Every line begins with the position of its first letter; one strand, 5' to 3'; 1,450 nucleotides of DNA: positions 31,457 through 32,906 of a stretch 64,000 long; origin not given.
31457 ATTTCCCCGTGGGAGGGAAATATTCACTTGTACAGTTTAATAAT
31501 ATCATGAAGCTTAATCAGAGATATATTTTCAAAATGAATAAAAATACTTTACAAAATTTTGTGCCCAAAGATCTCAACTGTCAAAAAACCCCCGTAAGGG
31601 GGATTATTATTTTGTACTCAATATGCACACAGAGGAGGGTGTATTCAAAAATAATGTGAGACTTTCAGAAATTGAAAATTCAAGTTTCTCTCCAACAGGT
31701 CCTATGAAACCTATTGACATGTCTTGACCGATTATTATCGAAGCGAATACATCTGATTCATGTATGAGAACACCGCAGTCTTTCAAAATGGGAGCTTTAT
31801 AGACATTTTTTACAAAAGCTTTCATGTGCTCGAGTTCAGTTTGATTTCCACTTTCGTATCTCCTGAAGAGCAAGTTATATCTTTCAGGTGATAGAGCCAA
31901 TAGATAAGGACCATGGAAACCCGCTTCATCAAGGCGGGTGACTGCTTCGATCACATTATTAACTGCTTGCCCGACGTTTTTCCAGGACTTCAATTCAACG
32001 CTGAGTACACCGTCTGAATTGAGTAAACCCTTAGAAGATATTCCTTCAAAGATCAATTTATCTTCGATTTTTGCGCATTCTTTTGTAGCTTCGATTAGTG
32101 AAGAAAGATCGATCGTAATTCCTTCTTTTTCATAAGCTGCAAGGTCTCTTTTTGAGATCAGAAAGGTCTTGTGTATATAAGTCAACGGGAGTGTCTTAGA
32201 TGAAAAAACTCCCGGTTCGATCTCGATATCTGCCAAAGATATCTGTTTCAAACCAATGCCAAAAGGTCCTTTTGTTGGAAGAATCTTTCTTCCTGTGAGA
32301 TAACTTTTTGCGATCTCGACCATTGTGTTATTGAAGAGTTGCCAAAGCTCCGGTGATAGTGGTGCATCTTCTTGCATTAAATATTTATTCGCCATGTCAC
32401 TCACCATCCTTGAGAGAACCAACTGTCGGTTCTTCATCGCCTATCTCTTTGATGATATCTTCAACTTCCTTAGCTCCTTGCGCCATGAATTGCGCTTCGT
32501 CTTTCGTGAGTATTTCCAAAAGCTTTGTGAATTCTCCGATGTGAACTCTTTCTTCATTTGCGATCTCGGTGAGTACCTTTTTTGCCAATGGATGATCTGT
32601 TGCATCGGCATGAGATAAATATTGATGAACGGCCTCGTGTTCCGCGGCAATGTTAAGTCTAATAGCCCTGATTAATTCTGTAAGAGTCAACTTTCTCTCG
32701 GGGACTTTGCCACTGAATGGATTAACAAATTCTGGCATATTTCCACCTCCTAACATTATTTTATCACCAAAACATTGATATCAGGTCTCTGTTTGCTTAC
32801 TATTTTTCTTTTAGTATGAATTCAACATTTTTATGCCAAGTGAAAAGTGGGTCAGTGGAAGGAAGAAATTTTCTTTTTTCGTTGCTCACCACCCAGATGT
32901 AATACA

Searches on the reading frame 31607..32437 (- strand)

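Call 3: search_protein_families(library=pfam, proteins=[window:31607-32437:-])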
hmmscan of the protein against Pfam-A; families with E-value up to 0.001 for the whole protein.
window:31607-32437:- (276 aa): 2 families
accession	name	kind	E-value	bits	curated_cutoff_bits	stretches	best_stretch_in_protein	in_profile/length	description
PF04454.18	Linocin_M18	-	3.7e-68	230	24.3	1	18-261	2-253/253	Encapsulating protein for peroxidase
PF09950.15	Major_capside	-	7.8e-05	22.6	26.8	1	79-206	21-164/251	Major capsid protein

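Call 4: search_protein_families(library=ncbifam, proteins=[window:31607-32437:-])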
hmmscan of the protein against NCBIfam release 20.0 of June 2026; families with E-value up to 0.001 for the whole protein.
window:31607-32437:- (276 aa): 1 family
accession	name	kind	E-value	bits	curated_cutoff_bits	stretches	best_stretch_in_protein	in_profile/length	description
NF041155.2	encap_f1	equivalog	2.5e-59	200.8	100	1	20-273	1-261/261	family 1 encapsulin nanocompartment shell protein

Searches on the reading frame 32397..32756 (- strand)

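Call 3: search_protein_families(library=pfam, proteins=[window:32397-32756:-])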
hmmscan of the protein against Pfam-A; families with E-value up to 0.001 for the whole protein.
window:32397-32756:- (119 aa): 2 families
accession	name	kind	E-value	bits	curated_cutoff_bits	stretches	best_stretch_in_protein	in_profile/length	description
PF02915.23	Rubrerythrin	-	4.5e-10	40.5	22.8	2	19-80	76-137/137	Rubrerythrin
PF05067.18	Mn_catalase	-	9.2e-06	25.3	27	1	27-90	138-201/284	Manganese containing catalase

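Call 4: search_protein_families(library=ncbifam, proteins=[window:32397-32756:-])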
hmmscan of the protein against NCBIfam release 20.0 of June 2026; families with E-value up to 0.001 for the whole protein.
window:32397-32756:- (119 aa): 3 families
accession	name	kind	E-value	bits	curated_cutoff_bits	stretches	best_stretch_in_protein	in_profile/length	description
NF058679.1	EncB_fam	subfamily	7.2e-33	113.1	90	1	7-112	1-114/117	encapsulin nanocompartment ferritin-likeEncB family encapsulin nanocompartment ferritin-like cargo protein cargo protein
TIGR04535.1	ferrit_encaps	subfamily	3.4e-22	78.6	125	1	10-109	1-98/114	encapsulin-associated ferritin-like protein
NF058678.1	EncB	exception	1.1e-06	28.9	210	1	30-89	13-73/160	encapsulin nanocompartment ferritin-like cargo protein EncB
